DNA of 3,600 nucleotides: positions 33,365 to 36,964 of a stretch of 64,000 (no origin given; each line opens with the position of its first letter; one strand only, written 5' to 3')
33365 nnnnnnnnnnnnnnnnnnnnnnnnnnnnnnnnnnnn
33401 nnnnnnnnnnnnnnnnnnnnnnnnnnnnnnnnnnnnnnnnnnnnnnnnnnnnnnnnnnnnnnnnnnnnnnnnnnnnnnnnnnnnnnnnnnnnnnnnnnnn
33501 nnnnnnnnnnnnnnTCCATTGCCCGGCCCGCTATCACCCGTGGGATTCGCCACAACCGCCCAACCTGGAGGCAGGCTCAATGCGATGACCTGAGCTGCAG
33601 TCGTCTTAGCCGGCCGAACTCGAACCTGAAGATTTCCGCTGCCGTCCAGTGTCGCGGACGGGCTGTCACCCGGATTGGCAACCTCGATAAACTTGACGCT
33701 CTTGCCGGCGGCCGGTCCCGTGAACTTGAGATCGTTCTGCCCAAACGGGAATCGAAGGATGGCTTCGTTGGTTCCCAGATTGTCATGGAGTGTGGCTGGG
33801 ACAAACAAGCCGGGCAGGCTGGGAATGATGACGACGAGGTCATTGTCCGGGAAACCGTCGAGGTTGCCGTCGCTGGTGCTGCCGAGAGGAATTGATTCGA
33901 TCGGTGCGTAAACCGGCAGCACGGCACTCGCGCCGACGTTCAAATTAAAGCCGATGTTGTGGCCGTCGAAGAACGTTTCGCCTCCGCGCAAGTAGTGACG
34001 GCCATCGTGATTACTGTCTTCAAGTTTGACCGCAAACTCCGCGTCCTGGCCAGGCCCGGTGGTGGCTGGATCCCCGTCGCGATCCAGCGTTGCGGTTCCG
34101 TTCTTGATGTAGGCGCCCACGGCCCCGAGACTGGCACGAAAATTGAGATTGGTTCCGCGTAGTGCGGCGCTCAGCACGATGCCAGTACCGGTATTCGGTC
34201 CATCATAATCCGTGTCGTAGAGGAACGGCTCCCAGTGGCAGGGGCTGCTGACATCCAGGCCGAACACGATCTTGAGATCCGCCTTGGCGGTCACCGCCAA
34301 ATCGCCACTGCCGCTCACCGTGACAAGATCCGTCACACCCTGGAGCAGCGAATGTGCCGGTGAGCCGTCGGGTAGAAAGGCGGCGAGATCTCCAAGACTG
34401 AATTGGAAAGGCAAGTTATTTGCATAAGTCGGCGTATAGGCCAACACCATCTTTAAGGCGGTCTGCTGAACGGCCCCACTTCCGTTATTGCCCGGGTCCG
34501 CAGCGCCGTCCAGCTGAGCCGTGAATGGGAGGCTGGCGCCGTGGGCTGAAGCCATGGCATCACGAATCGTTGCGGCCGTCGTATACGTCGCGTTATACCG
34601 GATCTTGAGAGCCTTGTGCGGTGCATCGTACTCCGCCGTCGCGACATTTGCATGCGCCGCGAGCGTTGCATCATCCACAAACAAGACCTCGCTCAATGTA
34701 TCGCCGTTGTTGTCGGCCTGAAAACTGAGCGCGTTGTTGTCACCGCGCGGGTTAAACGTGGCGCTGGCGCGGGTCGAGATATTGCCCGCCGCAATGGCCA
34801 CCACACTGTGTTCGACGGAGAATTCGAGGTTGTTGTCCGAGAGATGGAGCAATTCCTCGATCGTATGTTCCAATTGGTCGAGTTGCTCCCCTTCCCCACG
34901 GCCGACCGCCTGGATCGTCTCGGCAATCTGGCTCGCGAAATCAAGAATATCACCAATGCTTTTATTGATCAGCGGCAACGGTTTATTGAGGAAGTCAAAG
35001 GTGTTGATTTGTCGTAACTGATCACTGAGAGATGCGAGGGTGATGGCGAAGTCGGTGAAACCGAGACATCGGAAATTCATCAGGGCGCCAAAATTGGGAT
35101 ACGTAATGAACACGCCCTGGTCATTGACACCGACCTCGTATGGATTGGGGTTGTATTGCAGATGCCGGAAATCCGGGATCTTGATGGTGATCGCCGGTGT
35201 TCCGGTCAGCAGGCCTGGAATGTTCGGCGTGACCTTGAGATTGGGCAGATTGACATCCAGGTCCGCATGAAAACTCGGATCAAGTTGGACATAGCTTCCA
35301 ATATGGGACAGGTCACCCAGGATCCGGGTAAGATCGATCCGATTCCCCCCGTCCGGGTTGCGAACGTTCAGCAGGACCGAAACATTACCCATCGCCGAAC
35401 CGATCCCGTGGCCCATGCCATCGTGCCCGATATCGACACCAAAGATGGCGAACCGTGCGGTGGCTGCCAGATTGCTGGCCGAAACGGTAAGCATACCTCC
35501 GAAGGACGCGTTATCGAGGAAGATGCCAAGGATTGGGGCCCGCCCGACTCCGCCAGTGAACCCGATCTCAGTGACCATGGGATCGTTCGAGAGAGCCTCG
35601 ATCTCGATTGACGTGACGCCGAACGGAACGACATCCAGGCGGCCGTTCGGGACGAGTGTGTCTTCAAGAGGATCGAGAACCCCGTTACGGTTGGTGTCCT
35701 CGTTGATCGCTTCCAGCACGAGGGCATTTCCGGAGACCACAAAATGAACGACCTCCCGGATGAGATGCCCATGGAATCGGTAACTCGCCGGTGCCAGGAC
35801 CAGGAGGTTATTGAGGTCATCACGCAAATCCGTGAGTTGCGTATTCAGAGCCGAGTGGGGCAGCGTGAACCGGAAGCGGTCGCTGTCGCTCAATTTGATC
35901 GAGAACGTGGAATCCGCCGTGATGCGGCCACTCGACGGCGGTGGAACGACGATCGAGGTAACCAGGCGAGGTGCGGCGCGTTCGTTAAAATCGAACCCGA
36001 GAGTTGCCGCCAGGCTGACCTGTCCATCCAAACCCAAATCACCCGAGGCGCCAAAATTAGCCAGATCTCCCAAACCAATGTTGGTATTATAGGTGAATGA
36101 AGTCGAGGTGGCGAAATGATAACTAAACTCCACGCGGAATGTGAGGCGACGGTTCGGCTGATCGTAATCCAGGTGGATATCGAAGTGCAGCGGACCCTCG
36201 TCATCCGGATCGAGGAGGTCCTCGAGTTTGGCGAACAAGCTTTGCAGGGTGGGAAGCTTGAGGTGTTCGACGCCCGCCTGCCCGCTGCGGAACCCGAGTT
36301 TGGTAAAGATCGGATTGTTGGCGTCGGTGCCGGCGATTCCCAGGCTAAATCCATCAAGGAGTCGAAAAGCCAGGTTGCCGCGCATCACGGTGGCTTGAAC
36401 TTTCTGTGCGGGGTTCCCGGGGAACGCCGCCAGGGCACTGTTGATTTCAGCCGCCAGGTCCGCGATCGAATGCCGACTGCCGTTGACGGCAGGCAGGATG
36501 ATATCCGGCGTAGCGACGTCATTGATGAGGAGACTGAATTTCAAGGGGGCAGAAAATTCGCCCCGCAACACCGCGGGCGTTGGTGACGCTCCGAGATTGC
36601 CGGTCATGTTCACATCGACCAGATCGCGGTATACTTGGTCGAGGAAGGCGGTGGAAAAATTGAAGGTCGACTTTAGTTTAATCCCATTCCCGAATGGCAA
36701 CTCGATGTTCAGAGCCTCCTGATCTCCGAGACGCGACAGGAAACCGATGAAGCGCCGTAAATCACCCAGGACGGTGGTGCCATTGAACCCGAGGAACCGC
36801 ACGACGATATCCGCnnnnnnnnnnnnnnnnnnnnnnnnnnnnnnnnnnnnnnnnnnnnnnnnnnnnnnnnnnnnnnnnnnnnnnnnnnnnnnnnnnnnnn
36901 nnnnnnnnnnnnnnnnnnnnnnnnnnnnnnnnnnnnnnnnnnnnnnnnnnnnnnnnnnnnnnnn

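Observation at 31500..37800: About 2,100-aa central core of the giant protein with no family I can recognise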

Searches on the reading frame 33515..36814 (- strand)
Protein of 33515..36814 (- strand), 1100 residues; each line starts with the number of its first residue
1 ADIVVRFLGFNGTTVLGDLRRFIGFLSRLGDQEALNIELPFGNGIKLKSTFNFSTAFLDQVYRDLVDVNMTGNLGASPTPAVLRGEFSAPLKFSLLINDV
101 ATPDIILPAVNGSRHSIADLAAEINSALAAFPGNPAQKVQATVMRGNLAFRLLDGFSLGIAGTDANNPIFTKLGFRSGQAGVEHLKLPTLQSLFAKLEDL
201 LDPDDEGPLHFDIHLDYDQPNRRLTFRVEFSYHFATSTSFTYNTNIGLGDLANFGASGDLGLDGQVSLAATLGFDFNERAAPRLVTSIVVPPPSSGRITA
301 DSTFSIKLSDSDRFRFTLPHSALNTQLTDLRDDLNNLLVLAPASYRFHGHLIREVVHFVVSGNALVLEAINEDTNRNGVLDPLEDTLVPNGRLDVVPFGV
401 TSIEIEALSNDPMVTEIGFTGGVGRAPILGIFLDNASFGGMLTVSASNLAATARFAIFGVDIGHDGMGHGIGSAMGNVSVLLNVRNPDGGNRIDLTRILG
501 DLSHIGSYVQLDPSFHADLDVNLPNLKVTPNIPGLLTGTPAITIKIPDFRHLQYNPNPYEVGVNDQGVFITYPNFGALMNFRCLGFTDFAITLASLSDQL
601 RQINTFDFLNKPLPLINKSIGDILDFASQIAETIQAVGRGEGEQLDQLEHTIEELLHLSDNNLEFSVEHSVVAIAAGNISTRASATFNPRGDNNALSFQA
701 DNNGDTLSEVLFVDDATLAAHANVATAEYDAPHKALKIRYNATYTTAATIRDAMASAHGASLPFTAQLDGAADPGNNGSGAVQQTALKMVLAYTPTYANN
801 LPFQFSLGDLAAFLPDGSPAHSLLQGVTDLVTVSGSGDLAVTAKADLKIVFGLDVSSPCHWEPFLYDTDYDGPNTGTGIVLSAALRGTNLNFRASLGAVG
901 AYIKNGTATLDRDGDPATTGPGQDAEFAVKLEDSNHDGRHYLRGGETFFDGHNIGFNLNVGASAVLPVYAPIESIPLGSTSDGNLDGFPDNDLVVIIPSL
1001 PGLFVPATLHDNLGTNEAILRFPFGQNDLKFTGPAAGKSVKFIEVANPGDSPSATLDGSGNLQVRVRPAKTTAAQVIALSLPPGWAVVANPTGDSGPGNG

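Call 60: predict_structure(alignment_id=A3)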
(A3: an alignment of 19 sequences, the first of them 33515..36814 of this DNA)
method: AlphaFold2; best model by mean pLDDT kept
length: 1100 residues; sequences in the alignment: 19
mean_pLDDT: 74.9   pTM: 0.49
mean pLDDT of the five models: 74.9, 73.2, 71.9, 70.0, 68.0
residues with pLDDT >= 90: 67; 70-90: 723; 50-70: 252; < 50: 58
segments of 3 or more residues with pLDDT < 50: 1-6, 204-206, 208-210, 467-469, 604-607, 612-621, 1004-1014, 1091-1100
pLDDT, mean of each block of 10 residues (from residue 1): 45 67 76 77 77 76 78 75 80 88 84 79 88 81 85 83 82 84 71 66 49 64 74 79 58 73 84 74 80 84 88 87 77 89 84 87 86 69 72 65 85 86 72 84 81 73 55 80 79 74 71 75 76 63 82 80 83 73 68 62 50 42 51 53 62 65 77 86 89 88 86 74 86 87 84 84 87 81 82 72 73 67 70 77 75 78 79 76 81 74 83 72 76 72 60 72 85 74 77 79 46 58 61 79 79 85 81 81 80 37
secondary structure, 60 per line:
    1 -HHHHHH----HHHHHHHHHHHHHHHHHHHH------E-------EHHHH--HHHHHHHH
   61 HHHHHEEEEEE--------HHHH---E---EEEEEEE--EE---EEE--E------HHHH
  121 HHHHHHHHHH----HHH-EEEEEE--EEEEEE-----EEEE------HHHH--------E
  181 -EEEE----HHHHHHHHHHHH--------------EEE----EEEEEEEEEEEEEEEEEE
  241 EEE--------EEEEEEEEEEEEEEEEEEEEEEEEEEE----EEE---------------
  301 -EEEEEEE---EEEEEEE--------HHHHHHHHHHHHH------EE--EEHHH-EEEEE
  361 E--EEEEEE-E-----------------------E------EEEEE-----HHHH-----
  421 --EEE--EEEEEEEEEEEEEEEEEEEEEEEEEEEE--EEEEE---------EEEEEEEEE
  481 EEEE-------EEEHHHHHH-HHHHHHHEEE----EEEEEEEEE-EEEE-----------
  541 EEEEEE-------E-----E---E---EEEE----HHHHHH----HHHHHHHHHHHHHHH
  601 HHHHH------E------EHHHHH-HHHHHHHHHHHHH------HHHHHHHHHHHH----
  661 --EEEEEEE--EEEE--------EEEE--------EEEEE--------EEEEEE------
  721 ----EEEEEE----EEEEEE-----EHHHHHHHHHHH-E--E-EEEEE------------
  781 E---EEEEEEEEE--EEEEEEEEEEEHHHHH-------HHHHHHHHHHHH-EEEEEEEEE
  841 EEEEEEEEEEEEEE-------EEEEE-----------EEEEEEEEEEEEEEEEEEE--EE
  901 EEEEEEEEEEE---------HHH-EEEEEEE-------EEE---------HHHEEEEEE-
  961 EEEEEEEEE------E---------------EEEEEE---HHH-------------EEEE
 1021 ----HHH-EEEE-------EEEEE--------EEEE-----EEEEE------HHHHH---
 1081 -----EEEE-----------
elements in order (helices of 4 or more, strands of 3 or more residues): H2-7 H12-31 H47-50 H53-65 E66-71 H80-83 E91-97 E105-107 H117-130 E139-144 E147-152 E158-161 H168-171 E182-185 H190-201 E216-218 E223-243 E252-278 E283-285 E302-308 E312-318 H327-339 E356-361 E364-369 E402-406 H412-415 E423-425 E428-455 E458-462 E472-484 E492-494 H495-500 H502-508 E509-511 E516-524 E526-529 E541-546 E568-571 H576-581 H586-605 H620-624 H626-638 H645-656 E663-669 E672-675 E684-687 E696-700 E709-714 E725-730 E735-740 H747-757 E764-768 E785-793 E796-806 H807-811 H819-830 E832-854 E862-866 E878-896 E899-911 E925-931 E939-941 E954-959 E961-969 E992-997 E1017-1020 E1029-1032 E1040-1044 E1053-1056 E1062-1066 H1073-1077 E1086-1089

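Call 62: fold_search(model_id=the predicted structure, library=pdb)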
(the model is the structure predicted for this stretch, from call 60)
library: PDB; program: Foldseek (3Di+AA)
matches with E <= 10: 409; with E <= 0.001: 0
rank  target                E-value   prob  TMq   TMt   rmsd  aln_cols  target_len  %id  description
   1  9m6h_A                3.7e-03  0.51  0.08  0.18  32.9       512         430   11  structure of FliD-FliC at a 10:10 stoichiometry (released 2025-07-16)
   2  5h5w_A                4.1e-03  0.96  0.08  0.34  16.8       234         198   16  Crystal structure of the flagellar cap protein FliD D2-D3 domains from Escherichia coli (released 2017-02-22)
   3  4p1x_A                5.4e-03  0.10  0.04  0.12  31.3       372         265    7  Crystal structure of staphylococcal LUK prepore (released 2014-10-01)
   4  1by5_A                6.3e-03  0.03  0.04  0.05  50.4       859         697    6  FHUA FROM E. COLI, WITH ITS LIGAND FERRICHROME (released 1999-01-13)
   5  4tw1_F                7.0e-03  0.16  0.05  0.15  30.2       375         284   11  Crystal structure of the octameric pore complex of the Staphylococcus aureus Bi-component Toxin LukGH (released 2014-11-12)
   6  5h5w_B                7.3e-03  0.96  0.08  0.37  17.6       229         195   15  Crystal structure of the flagellar cap protein FliD D2-D3 domains from Escherichia coli (released 2017-02-22)
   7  3rfz_E                8.1e-03  0.05  0.05  0.06  48.3      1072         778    8  Crystal structure of the FimD usher bound to its cognate FimC:FimH substrate (released 2011-06-01)
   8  9gnz_R                9.0e-03  0.84  0.08  0.16  17.3       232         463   14  Salmonella cap-filament complex (released 2025-04-09)
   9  4p1x_F                9.0e-03  0.06  0.03  0.10  32.3       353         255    7  Crystal structure of staphylococcal LUK prepore (released 2014-10-01)
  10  4tw1_P                1.4e-02  0.15  0.06  0.15  30.9       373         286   12  Crystal structure of the octameric pore complex of the Staphylococcus aureus Bi-component Toxin LukGH (released 2014-11-12)
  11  7p8x_A                1.4e-02  0.06  0.04  0.10  34.7       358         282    9  Crystal Structure of leukotoxin LukE from Staphylococcus aureus in complex with a doubly sulfated CCR2 N-terminal pept (released 2022-04-06)
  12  8fvg_A                1.5e-02  1.00  0.09  0.18   6.1       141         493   20  Pseudomonas phage E217 contracted sheath (released 2023-07-26)
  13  5k59_D                1.5e-02  0.14  0.05  0.15  30.9       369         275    9  Crystal structure of LukGH from Staphylococcus aureus in complex with a neutralising antibody (released 2016-08-10)
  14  2grx_B                1.6e-02  0.02  0.04  0.05  50.4       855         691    6  Crystal structure of TonB in complex with FhuA, E. coli outer membrane receptor for ferrichrome (released 2006-06-13)
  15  2grx_A                1.9e-02  0.02  0.04  0.05  50.4       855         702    6  Crystal structure of TonB in complex with FhuA, E. coli outer membrane receptor for ferrichrome (released 2006-06-13)
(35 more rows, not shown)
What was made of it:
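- At least one type of insert domain resembles the outer domains of the polymer-forming FliD and a phage sheath protein (call 62).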

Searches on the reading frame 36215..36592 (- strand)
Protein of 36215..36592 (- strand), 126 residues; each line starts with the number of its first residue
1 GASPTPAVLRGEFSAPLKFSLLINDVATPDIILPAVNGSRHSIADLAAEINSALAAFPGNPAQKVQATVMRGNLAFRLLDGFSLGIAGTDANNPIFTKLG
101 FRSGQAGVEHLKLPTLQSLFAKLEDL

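Call 70: search_protein_families(library=pfam, alignment_id=A4, max_evalue=1)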
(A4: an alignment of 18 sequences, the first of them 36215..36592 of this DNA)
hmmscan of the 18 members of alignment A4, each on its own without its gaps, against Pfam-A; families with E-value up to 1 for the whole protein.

A. member 1, window:36215-36592:- (126 aa): 0 families

B. families by the number of members that match (of 18 scanned): 4 families
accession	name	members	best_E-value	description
PF14292.12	SusE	1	0.0037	SusE outer membrane protein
PF18986.5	DUF5719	1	0.0057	Family of unknown function (DUF5719)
PF06874.16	FBPase_2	1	0.17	Firmicute fructose-1,6-bisphosphatase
PF25578.1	EF-hand_STIM1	1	0.52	Stromal interaction molecule 1-like, EF-hand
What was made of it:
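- On FliD D2-D3 / flagellin IN-motif domain (for the small insert domains only): No flagellar Pfam family was returned for 18 X1 sequences at E<=1 (call 70).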

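Call 71: search_solved_structures(query=A4, max_evalue=10, show_alignments=2)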
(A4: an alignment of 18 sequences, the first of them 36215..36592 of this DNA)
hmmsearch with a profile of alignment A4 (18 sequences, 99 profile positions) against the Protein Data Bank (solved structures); distinct sequences matched with E-value up to 10: 6.
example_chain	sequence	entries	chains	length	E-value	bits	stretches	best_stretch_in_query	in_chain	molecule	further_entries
7sf6_A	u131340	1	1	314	0.14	15.6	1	25-78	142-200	Ferric-anguibactin-binding protein FatB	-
6mtz_A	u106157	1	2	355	0.18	15.2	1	33-81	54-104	HepC.19480.a.B1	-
6sih_A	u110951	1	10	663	0.21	15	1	23-54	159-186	Flagellar hook-associated protein 2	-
9gsx_W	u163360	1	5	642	0.25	14.7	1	16-55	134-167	Flagellar hook-associated protein 2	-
7ooc_G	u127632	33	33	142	0.82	13.1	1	36-94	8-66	30S ribosomal protein S8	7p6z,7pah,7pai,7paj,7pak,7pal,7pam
1sy0_A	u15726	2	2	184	1.2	12.5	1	19-90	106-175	Nitrophorin 4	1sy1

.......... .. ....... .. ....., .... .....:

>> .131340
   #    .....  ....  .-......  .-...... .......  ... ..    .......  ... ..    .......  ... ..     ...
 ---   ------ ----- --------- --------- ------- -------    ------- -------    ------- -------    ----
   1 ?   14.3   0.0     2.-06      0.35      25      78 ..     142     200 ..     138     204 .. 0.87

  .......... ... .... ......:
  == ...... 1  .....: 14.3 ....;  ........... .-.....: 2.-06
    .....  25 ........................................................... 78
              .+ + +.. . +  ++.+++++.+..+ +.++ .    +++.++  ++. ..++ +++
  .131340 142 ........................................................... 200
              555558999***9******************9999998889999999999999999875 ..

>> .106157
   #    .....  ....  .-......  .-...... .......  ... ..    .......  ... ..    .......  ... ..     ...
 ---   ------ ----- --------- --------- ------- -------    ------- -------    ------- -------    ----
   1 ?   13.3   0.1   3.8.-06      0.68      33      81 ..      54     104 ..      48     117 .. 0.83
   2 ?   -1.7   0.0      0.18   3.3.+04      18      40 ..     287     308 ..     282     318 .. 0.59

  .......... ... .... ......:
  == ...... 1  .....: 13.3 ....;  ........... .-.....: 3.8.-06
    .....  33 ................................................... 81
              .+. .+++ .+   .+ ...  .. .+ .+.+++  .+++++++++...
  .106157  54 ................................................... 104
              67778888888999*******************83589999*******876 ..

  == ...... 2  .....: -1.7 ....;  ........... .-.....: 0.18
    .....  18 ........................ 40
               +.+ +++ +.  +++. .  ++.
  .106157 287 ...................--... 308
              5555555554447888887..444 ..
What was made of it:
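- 36296..36595 (-): Insert domain X1 (1934-2033), a small alpha/beta domain with a conserved G..F..DL..N motif. It is a candidate for the weak FliD D2-D3 resemblance. The X1 profile hits FliD chains only at E 0.2 (call 71).
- On FliD D2-D3 / flagellin IN-motif domain (for the small insert domains only): PDB profile E 0.2 (call 71).
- Closest known: Flagellar cap protein FliD, domains D2-D3. Different: The PDB profile hits to FliD have E 0.2 (call 71).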
